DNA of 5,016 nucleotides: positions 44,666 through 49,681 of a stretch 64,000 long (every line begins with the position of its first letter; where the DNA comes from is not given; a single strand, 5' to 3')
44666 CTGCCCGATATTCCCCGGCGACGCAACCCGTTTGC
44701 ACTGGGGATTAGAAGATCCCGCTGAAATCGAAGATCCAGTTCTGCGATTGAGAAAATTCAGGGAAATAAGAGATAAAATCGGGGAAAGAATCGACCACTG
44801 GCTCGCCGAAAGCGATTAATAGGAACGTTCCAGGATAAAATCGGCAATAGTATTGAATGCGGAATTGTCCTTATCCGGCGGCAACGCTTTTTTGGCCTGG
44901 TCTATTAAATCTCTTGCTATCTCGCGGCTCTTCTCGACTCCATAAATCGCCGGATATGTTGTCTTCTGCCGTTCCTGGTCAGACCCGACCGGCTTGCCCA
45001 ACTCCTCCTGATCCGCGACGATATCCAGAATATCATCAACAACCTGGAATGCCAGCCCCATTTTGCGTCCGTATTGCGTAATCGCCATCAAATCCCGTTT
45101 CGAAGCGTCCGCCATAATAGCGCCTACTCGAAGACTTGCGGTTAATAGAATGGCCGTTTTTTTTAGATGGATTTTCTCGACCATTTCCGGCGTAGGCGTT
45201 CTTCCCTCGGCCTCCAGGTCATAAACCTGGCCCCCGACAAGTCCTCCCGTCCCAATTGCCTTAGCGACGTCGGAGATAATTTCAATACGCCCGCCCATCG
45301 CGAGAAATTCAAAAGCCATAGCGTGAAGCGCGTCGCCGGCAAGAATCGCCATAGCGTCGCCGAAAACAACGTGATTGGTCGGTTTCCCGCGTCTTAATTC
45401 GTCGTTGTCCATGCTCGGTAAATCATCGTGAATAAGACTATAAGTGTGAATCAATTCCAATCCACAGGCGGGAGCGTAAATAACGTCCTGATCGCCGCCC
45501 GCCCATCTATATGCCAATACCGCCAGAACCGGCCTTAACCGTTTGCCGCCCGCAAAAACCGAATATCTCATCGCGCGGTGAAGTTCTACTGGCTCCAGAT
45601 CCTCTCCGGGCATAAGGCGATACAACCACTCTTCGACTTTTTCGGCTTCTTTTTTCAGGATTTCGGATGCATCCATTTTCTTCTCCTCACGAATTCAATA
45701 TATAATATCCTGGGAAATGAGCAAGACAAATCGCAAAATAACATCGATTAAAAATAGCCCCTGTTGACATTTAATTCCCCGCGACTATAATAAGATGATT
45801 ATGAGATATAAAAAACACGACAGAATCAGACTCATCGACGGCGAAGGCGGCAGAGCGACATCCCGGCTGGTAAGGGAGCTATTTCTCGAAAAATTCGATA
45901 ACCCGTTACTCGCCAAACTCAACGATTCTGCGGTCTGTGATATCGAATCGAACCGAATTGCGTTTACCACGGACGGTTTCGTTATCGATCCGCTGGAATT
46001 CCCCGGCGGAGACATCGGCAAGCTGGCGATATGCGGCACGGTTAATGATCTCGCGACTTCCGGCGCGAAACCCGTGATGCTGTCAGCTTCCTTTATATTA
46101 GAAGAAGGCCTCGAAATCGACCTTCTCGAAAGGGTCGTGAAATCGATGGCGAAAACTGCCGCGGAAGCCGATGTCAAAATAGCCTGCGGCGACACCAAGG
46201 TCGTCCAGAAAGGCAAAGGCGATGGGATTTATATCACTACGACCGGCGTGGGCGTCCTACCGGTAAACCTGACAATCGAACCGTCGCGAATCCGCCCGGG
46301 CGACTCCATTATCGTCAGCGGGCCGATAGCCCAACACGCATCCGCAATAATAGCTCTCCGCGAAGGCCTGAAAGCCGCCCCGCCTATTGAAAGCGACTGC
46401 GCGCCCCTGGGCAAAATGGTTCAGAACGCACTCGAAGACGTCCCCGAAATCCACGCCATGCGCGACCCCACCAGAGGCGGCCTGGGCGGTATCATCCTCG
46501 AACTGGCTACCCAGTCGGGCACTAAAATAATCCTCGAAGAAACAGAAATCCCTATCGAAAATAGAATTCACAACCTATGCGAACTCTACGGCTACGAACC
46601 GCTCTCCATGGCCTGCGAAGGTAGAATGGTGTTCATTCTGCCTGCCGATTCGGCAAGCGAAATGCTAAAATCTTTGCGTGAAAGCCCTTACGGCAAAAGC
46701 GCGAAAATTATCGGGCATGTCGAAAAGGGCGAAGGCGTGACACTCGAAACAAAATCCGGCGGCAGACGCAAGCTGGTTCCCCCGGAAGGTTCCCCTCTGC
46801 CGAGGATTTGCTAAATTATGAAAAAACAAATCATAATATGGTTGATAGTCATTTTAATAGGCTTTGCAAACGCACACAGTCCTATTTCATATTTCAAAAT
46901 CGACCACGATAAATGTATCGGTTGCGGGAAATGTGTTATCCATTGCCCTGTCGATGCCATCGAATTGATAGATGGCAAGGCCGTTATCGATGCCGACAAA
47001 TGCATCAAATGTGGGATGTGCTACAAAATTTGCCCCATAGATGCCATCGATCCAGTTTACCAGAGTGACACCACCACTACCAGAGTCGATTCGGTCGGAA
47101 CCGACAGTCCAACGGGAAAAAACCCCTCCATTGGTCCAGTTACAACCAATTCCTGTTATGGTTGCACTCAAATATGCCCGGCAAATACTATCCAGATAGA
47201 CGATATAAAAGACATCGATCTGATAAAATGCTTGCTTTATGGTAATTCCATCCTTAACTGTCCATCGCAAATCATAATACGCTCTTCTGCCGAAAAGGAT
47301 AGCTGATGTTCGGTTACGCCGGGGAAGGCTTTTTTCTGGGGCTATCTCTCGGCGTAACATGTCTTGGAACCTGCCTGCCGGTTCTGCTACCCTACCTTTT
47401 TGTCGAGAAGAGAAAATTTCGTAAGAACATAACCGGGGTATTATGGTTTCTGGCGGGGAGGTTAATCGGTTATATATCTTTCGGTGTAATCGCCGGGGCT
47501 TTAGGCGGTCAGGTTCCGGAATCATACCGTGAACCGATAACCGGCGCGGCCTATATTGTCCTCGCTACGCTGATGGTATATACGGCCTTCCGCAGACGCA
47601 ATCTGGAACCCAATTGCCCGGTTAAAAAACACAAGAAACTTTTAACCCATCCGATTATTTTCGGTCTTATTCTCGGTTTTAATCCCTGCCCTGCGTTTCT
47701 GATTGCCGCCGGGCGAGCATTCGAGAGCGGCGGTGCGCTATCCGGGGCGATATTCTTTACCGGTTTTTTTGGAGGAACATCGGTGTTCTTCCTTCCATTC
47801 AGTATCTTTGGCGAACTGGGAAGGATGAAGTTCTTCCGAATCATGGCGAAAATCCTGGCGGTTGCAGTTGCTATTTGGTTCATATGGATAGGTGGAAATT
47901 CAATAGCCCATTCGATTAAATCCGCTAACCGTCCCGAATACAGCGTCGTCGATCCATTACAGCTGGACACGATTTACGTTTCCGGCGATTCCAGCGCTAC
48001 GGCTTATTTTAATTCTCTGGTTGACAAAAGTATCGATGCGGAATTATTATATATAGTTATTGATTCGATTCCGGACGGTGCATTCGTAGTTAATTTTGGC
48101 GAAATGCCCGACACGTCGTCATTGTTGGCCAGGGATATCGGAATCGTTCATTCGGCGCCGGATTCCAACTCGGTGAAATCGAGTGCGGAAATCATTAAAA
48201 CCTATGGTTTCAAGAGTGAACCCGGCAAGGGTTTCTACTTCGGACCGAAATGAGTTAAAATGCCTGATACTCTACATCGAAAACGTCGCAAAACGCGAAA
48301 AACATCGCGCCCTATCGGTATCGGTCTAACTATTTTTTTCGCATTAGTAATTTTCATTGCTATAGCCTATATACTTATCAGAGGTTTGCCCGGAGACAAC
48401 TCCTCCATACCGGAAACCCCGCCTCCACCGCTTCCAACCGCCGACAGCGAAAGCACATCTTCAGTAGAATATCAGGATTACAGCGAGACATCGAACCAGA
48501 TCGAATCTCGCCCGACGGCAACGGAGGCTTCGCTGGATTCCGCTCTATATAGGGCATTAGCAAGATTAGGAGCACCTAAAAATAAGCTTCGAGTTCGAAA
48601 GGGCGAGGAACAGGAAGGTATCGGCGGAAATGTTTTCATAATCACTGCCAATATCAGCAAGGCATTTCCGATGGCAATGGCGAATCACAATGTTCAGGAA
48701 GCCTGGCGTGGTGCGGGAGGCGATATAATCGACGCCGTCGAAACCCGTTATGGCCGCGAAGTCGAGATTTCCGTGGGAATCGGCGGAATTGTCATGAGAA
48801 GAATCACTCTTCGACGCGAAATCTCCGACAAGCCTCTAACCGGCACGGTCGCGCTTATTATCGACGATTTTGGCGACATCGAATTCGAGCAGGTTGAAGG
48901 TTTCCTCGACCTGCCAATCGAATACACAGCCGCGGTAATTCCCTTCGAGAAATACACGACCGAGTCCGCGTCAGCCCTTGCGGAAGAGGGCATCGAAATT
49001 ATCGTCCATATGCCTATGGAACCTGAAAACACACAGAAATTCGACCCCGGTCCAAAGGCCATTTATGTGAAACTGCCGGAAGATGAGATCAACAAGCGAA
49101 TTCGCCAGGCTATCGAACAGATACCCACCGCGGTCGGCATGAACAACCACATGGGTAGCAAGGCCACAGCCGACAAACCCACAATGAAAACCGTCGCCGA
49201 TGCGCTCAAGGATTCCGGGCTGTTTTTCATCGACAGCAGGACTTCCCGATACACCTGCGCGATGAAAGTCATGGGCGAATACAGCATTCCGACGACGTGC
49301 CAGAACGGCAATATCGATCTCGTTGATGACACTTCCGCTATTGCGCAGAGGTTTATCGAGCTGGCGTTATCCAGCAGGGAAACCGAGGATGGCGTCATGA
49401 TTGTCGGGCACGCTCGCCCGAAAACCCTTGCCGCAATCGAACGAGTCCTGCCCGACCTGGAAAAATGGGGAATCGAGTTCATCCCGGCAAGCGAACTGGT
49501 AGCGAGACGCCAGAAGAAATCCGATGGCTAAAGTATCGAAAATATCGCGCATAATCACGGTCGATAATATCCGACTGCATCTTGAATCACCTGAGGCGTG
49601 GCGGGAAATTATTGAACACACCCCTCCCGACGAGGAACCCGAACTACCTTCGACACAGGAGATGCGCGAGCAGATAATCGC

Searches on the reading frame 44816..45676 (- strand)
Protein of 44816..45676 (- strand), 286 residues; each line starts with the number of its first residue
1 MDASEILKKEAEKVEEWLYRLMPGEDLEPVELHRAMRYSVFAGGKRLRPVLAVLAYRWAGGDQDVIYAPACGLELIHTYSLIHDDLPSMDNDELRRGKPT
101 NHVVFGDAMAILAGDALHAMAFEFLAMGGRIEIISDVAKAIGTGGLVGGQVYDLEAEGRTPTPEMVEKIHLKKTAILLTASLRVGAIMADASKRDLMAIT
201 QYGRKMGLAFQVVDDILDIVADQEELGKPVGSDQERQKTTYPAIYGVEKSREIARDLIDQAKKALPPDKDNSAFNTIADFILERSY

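Call 60: search_protein_families(library=pfam, proteins=[window:44816-45676:-], max_evalue=0.00001)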
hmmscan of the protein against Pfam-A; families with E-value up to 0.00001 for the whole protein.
window:44816-45676:- (286 aa): 1 family
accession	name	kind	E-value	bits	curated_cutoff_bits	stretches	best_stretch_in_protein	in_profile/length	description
PF00348.22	polyprenyl_synt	-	1.5e-61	208.2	27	1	31-261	3-237/251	Polyprenyl synthetase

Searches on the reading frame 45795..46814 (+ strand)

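Call 60: search_protein_families(library=pfam, proteins=[window:45795-46814:+], max_evalue=0.00001)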
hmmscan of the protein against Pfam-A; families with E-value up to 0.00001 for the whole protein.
window:45795-46814:+ (339 aa): 2 families
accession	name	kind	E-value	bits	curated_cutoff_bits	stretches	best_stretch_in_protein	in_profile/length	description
PF02769.27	AIRS_C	-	1.9e-22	80.5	23.1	1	167-318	1-154/156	AIR synthase related protein, C-terminal domain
PF00586.29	AIRS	-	1.4e-21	77.5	24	1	43-154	2-111/112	AIR synthase related protein, N-terminal domain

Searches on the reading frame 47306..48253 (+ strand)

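Call 60: search_protein_families(library=pfam, proteins=[window:47306-48253:+], max_evalue=0.00001)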
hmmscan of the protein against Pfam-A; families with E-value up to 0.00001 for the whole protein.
window:47306-48253:+ (315 aa): 1 family
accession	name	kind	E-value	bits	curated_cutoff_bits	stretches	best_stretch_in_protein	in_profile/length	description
PF13386.12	DsbD_2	-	3.7e-19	69.8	24.9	1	9-194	3-199/199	Cytochrome C biogenesis protein transmembrane region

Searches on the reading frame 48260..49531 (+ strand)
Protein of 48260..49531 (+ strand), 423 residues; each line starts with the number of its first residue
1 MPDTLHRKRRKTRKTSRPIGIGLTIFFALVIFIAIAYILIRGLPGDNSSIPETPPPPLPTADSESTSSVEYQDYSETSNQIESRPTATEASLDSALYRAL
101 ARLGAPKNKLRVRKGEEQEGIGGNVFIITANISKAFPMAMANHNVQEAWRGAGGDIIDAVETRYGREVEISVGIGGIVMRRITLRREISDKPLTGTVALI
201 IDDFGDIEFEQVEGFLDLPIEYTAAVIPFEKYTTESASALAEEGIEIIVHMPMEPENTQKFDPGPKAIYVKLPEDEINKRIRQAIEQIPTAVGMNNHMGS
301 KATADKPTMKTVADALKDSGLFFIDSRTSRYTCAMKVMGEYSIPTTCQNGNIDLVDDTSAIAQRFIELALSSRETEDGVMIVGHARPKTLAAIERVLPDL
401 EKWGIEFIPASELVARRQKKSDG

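Call 60: search_protein_families(library=pfam, proteins=[window:48260-49531:+], max_evalue=0.00001)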
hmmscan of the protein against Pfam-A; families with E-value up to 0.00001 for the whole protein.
window:48260-49531:+ (423 aa): 1 family
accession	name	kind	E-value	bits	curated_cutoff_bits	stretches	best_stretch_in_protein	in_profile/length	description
PF04748.18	Polysacc_deac_2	-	5.8e-62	209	27.5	1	199-414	1-212/212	Divergent polysaccharide deacetylase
